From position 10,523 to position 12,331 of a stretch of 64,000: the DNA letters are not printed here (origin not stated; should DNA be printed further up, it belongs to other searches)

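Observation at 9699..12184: Translationally coupled TauD-type and PhyH-type Fe(II)/2OG oxygenases, the second with a novel 240-aa N-terminal domain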

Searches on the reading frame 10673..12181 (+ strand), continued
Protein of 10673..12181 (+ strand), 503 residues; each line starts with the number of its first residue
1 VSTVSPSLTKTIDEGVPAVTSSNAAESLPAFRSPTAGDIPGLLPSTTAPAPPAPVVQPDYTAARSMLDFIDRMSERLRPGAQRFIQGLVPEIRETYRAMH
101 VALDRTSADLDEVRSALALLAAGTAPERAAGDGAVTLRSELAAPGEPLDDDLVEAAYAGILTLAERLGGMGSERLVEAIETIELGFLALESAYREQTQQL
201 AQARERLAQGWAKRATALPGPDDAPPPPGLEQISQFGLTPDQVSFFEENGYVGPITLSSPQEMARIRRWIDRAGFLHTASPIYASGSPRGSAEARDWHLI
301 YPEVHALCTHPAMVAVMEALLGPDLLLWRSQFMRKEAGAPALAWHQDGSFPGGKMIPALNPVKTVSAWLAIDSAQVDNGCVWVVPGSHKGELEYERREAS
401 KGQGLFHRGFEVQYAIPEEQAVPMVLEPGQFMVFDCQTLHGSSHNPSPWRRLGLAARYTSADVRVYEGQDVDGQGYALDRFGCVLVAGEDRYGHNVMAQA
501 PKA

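Call 29: find_related_loci(query=A3, collection=genome_contigs, flank=10000)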
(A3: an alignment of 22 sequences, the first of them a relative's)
Query A3 (485 aa) in genome_contigs; peptide patterns used: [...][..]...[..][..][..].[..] (x = any residue, [..] = any of these).
361 stretches matched a pattern; 355 encode a relative of the query (tblastn E <= 1e-3); the best 80 are kept; 80 distinct loci.
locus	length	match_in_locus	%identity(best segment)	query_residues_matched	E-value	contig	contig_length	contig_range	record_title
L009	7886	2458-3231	43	220-484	1e-68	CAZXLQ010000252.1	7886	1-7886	MAG TPA_asm: uncultured Clostridia bacterium isolate SRP329715_co1_264 genome assembly, contig: NODE_14185_length_7886_c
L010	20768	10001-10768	41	219-485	2e-57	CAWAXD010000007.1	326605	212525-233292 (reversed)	MAG: uncultured delta proteobacterium isolate MFD05942.bin.2.221 genome assembly, contig: contig_13473, whole genome sho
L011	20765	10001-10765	39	219-484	2e-53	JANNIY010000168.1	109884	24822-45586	MAG: Deltaproteobacteria bacterium isolate SOY_40_metabat_221 SOY_40_k141_1508862, whole genome shotgun sequence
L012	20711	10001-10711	40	219-484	3e-51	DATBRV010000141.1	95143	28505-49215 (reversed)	MAG TPA_asm: Myxococcota bacterium isolate SMAG_U4138 k141_2333149, whole genome shotgun sequence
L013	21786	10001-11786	36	213-483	3e-48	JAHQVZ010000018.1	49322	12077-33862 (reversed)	MAG: Leptolyngbyaceae cyanobacterium MAG.088 Posi_088-P2851, whole genome shotgun sequence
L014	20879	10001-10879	32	210-483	4e-46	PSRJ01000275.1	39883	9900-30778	MAG: Terriglobia bacterium isolate subdivision3 Amazon FNV 2010 0 2 1 contig_55_197440353_length39883multi5, whole genom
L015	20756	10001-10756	40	206-483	2e-45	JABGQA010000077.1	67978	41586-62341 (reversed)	MAG: Candidatus Poribacteria bacterium isolate co234_bin45 NODE_820_length_67978_cov_9.013986, whole genome shotgun sequ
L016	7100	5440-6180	39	211-483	4e-44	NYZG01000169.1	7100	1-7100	MAG: Candidatus Poribacteria bacterium isolate ARS61 MHASMcontig_405710, whole genome shotgun sequence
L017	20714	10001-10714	40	220-483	1e-42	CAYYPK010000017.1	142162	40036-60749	MAG TPA_asm: uncultured bacterium isolate SRP200020_co5_420 genome assembly, contig: NODE_126_length_142162_cov_6.813767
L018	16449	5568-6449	32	210-484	5e-42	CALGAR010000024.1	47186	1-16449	MAG TPA_asm: uncultured Bryobacterales bacterium isolate SRR4028140_bin.15_CONCOCT_v1.1_MAG genome assembly, contig: ERZ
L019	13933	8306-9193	32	210-483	7e-42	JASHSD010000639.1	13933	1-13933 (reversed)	MAG: Bryobacteraceae bacterium isolate JOPF118 JOPF_NEAR_contig_1032957, whole genome shotgun sequence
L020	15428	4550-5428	31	210-483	4e-42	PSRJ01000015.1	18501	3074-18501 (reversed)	MAG: Terriglobia bacterium isolate subdivision3 Amazon FNV 2010 0 2 1 contig_45_262498363_length18501multi6, whole genom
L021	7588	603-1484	33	210-484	1e-41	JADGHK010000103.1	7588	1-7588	MAG: Bryobacteraceae bacterium isolate HOG28 NODE_6747_length_7588_cov_14.245293, whole genome shotgun sequence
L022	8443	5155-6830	34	216-477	2e-41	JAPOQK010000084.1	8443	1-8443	MAG: Candidatus Poribacteria bacterium isolate APA_bin_83 c_000000231869, whole genome shotgun sequence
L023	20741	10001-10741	38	215-485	5e-41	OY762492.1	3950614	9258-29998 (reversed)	MAG: Candidatus Poribacteria bacterium isolate 99769213-57d3-4dda-a27c-563ac69bc0fb genome assembly, chromosome: 1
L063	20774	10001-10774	43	220-484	1e-66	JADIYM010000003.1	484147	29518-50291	MAG: Blastocatellia bacterium isolate AalE_18-Q3-R2-46_BATAC.155 tig00002846-10-4841030, whole genome shotgun sequence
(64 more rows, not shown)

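Call 30: predict_structure(alignment_id=A3)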
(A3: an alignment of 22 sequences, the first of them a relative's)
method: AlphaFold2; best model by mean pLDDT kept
length: 485 residues; sequences in the alignment: 22
mean_pLDDT: 79.9   pTM: 0.79
mean pLDDT of the five models: 79.9, 79.8, 76.9, 76.4, 75.3
residues with pLDDT >= 90: 202; 70-90: 167; 50-70: 59; < 50: 57
segments of 3 or more residues with pLDDT < 50: 1-36, 331-335, 382-393
pLDDT, mean of each block of 10 residues (from residue 1): 35 35 38 50 82 89 92 91 90 86 77 83 63 94 93 89 92 92 91 73 54 72 95 95 92 86 70 73 95 95 96 87 73 58 91 93 90 62 41 57 92 94 83 92 93 83 94 92 85
secondary structure, 60 per line:
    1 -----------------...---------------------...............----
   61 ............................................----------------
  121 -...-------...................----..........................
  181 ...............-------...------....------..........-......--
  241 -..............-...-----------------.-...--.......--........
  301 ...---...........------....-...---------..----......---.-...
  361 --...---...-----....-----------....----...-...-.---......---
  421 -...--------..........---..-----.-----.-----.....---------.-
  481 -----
elements in order: H42-56 H61-104 H132-150 H155-195 H212-215 H222-231 E233-238 H242-255 H284-290 H293-303 E307-317 E324-327 E347-352 E363-365 E377-380 E392-395 E404-406 E412-417 E422-424 E433-442 E465-469

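Call 36: fold_search(model_id=the predicted structure, library=pdb)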
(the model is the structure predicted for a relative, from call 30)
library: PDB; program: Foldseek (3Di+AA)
matches with E <= 10: 1390; with E <= 0.001: 267
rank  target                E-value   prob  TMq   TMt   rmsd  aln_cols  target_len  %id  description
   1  2fcu_A                2.1e-21  1.00  0.47  0.72   5.0       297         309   28  SyrB2 with alpha-ketoglutarate (released 2006-03-21)
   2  2fct_B                1.9e-20  1.00  0.45  0.71   5.2       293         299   29  SyrB2 with Fe(II), chloride, and alpha-ketoglutarate (released 2006-03-21)
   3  2fcu_B                3.7e-20  1.00  0.47  0.74   5.0       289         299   27  SyrB2 with alpha-ketoglutarate (released 2006-03-21)
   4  2fct_A                2.1e-19  1.00  0.47  0.73   4.6       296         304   27  SyrB2 with Fe(II), chloride, and alpha-ketoglutarate (released 2006-03-21)
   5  3gja_B                5.5e-19  1.00  0.44  0.76   5.9       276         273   31  CytC3 (released 2009-04-14)
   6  3gjb_B                7.5e-19  1.00  0.44  0.77   5.4       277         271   31  CytC3 with Fe(II) and alpha-ketoglutarate (released 2009-04-14)
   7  3gjb_A                2.7e-18  1.00  0.44  0.80   2.9       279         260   30  CytC3 with Fe(II) and alpha-ketoglutarate (released 2009-04-14)
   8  3gja_A                1.2e-17  1.00  0.42  0.75   6.1       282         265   28  CytC3 (released 2009-04-14)
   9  6zyl                  2.0e-15  1.00  0.42  0.76   3.7       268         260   25  non-heme monooxygenase; ThoJ apo (released 2020-10-14)
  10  6zyk                  5.5e-15  1.00  0.40  0.76   5.3       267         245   23  Non-heme monooxygenase, ThoJ-Ni complex (released 2020-10-14)
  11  8fnc_14               7.3e-14  1.00  0.41  0.61   5.5       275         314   20  Cryo-EM structure of RNase-treated RESC-C in trypanosomal RNA editing (released 2023-07-19)
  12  8fni_14               9.1e-14  1.00  0.41  0.60   5.3       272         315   19  Cryo-EM structure of RNase-treated RESC-B in trypanosomal RNA editing (released 2023-07-19)
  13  2opw                  2.6e-12  1.00  0.40  0.65   5.7       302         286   15  Crystal structure of human phytanoyl-CoA dioxygenase PHYHD1 (apo) (released 2007-03-06)
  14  5ep9_B                3.7e-12  1.00  0.36  0.66   7.3       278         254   23  Crystal structure of the non-heme alpha ketoglutarate dependent epimerase SnoN from nogalamycin biosynthesis (released 2016-05-11)
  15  8h81                  4.1e-12  1.00  0.37  0.63   7.2       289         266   19  Trans-3/4-proline-hydroxylase H11 with 4-Hydroxyl-proline (released 2023-04-19)
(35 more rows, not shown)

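Call 48: search_protein_families(library=pfam, proteins=[L007:3857-4255:+, L007:6962-7855:+, L007:648-2273:-, L004:1899-3077:-, L002:13869-14561:+, L002:6839-8662:+], max_evalue=0.01)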
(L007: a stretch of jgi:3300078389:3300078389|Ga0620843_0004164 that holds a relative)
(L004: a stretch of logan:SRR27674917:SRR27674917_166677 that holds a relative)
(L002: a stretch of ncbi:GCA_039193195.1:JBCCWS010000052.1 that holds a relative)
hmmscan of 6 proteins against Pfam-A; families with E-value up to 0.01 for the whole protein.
L007:3857-4255:+ (133 aa): 1 family
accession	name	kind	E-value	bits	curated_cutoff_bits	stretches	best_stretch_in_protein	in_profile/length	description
PF00550.31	PP-binding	-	3.7e-09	37.1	20.8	1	11-65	2-55/67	Phosphopantetheine attachment site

L007:6962-7855:+ (298 aa): 1 family
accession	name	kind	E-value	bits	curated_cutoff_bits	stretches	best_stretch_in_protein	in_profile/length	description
PF03279.18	Lip_A_acyltrans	-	9.8e-09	35.2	22.3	1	13-284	25-294/295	Bacterial lipid A biosynthesis acyltransferase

L007:648-2273:- (541 aa): 1 family
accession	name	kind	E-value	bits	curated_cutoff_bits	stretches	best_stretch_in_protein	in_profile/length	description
PF01663.27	Phosphodiest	-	4.1e-37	129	23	1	10-431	1-329/342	Type I phosphodiesterase / nucleotide pyrophosphatase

L004:1899-3077:- (392 aa): 0 families

L002:13869-14561:+ (231 aa): 1 family
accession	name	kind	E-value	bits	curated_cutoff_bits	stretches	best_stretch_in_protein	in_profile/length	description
PF07589.16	PEP-CTERM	-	0.0068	16.9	20.7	1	209-230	4-24/24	PEP-CTERM motif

L002:6839-8662:+ (608 aa): 5 families
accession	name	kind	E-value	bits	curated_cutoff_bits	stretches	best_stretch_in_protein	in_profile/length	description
PF13450.12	NAD_binding_8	-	1.3e-11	45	21.9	1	79-132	1-49/68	NAD(P)-binding Rossmann-like domain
PF01266.30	DAO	-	9.2e-07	29.1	27.9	1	76-118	1-42/353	FAD dependent oxidoreductase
PF01946.23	Thi4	-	3.6e-05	23.5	26.2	1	75-114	18-56/235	Thi4 family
PF00890.30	FAD_binding_2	-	0.0016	18.1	20.4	1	76-115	1-38/414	FAD binding domain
PF07992.20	Pyr_redox_2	-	0.0063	16.4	26.1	0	75-106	1-30/291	Pyridine nucleotide-disulphide oxidoreductase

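Call 55: search_protein_families(library=pfam, proteins=[L063:2211-3875:+, L063:3994-5214:+, L063:6007-6405:+, L063:6218-7735:+, L063:7702-9021:+, L063:8901-9914:+, L063:9983-11149:+, L063:11191-13041:-, L063:14256-15194:+, L063:16444-17799:-], max_evalue=0.001)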
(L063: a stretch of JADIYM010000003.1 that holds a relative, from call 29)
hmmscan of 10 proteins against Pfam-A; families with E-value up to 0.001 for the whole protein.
L063:2211-3875:+ (555 aa): 0 families

L063:3994-5214:+ (407 aa): 0 families

L063:6007-6405:+ (133 aa): 1 family
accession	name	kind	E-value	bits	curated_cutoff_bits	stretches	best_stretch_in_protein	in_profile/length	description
PF00550.31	PP-binding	-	3.2e-10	40.5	20.8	1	11-65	2-55/67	Phosphopantetheine attachment site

L063:6218-7735:+ (506 aa): 2 families
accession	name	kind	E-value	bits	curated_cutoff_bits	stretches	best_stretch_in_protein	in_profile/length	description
PF00109.32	ketoacyl-synt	-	2.6e-26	93.2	20.8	1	76-339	2-251/252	Beta-ketoacyl synthase, N-terminal domain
PF02801.28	Ketoacyl-synt_C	-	2.2e-18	66.8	20.8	1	348-460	1-118/119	Beta-ketoacyl synthase, C-terminal domain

L063:7702-9021:+ (440 aa): 3 families
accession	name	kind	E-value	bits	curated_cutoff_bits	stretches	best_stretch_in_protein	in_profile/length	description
PF00109.32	ketoacyl-synt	-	4.9e-41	141.4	20.8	1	14-272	2-252/252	Beta-ketoacyl synthase, N-terminal domain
PF02801.28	Ketoacyl-synt_C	-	7.9e-37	126.3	20.8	1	280-395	1-119/119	Beta-ketoacyl synthase, C-terminal domain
PF00108.29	Thiolase_N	-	0.00026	20.9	26.4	0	187-220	83-116/260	Thiolase, N-terminal domain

L063:8901-9914:+ (338 aa): 1 family
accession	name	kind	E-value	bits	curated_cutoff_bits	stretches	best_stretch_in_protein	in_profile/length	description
PF03279.18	Lip_A_acyltrans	-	4.9e-06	26.4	22.3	1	67-324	42-294/295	Bacterial lipid A biosynthesis acyltransferase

L063:9983-11149:+ (389 aa): 1 family
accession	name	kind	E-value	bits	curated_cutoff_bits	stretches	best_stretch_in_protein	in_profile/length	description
PF05721.19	PhyH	-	1.1e-23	85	22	1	16-213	2-211/213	Phytanoyl-CoA dioxygenase (PhyH)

L063:11191-13041:- (617 aa): 4 families
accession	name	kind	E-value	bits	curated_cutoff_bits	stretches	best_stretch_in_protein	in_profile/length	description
PF00884.28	Sulfatase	-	6.6e-35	121.3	25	1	245-508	3-300/301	Sulfatase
PF11617.13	Cu-binding_MopE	-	1.3e-06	29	27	1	197-221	3-26/30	Putative metal-binding motif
PF06197.19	DUF998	-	3.4e-06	27.3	30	1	22-154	27-156/184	Protein of unknown function (DUF998)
PF16347.10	SGSH_C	-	5.7e-05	23.8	29.3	1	470-583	12-135/154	N-sulphoglucosamine sulphohydrolase, C-terminal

L063:14256-15194:+ (313 aa): 2 families
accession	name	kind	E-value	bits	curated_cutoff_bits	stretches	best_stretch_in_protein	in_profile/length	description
PF05762.20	VWA_CoxE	-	0.00011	22.2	26.4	1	72-226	36-191/222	VWA domain containing CoxE-like protein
PF13519.12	VWA_2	-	0.00025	22.1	27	1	92-194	1-106/107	von Willebrand factor type A domain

L063:16444-17799:- (452 aa): 9 families
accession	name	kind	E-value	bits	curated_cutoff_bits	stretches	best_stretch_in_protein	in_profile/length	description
PF00158.32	Sigma54_activat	-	6e-69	231.5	20.2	1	142-307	2-167/168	Sigma-54 interaction domain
PF00072.30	Response_reg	-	3e-27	95.4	30.2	1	5-115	1-110/111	Response regulator receiver domain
PF25601.1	AAA_lid_14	-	1.2e-25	89.5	27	1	313-390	1-78/87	AAA+ ATPase lid domain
PF14532.12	Sigma54_activ_2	-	1.7e-21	77.4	25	1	142-312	1-138/138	Sigma-54 interaction domain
PF02954.25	HTH_8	-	1.7e-10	40.9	22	1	408-445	3-40/42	Bacterial regulatory protein, Fis family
PF07728.20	AAA_5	-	3.1e-08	34.1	22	1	165-284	2-124/139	AAA domain (dynein-related subfamily)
PF00004.35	AAA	-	1.9e-07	32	21.2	1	165-294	1-119/131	ATPase family associated with various cellular activities (AAA)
PF01078.27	Mg_chelatase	-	0.00012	22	20.3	0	220-282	93-157/207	Magnesium chelatase, subunit ChlI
PF13191.12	AAA_16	-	0.00025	22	32.6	1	158-224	20-88/167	AAA ATPase domain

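Call 65: list_cluster_members(proteins=[P0001, P0032, P0003])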
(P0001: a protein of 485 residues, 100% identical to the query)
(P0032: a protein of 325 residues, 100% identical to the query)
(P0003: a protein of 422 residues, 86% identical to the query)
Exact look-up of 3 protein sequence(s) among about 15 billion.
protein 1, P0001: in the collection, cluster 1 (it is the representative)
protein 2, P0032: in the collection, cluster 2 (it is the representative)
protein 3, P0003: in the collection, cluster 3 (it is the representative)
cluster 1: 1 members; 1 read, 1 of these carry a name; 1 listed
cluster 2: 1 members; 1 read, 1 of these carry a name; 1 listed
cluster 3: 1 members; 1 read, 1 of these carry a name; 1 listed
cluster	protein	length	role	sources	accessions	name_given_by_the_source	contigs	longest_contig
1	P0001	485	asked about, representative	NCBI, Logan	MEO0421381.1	MAG: phytanoyl-CoA dioxygenase family protein [Pseudomonadota bacterium]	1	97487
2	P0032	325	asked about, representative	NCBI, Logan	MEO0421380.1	MAG: TauD/TfdA family dioxygenase [Pseudomonadota bacterium]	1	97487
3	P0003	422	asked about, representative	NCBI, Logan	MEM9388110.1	MAG: phytanoyl-CoA dioxygenase family protein [Pseudomonadota bacterium]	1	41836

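Call 75: search_protein_families(library=padloc, proteins=[window:10727-12181:+], max_evalue=0.01)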
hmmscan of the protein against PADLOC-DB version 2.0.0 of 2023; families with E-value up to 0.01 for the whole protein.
window:10727-12181:+ (485 aa): 0 families
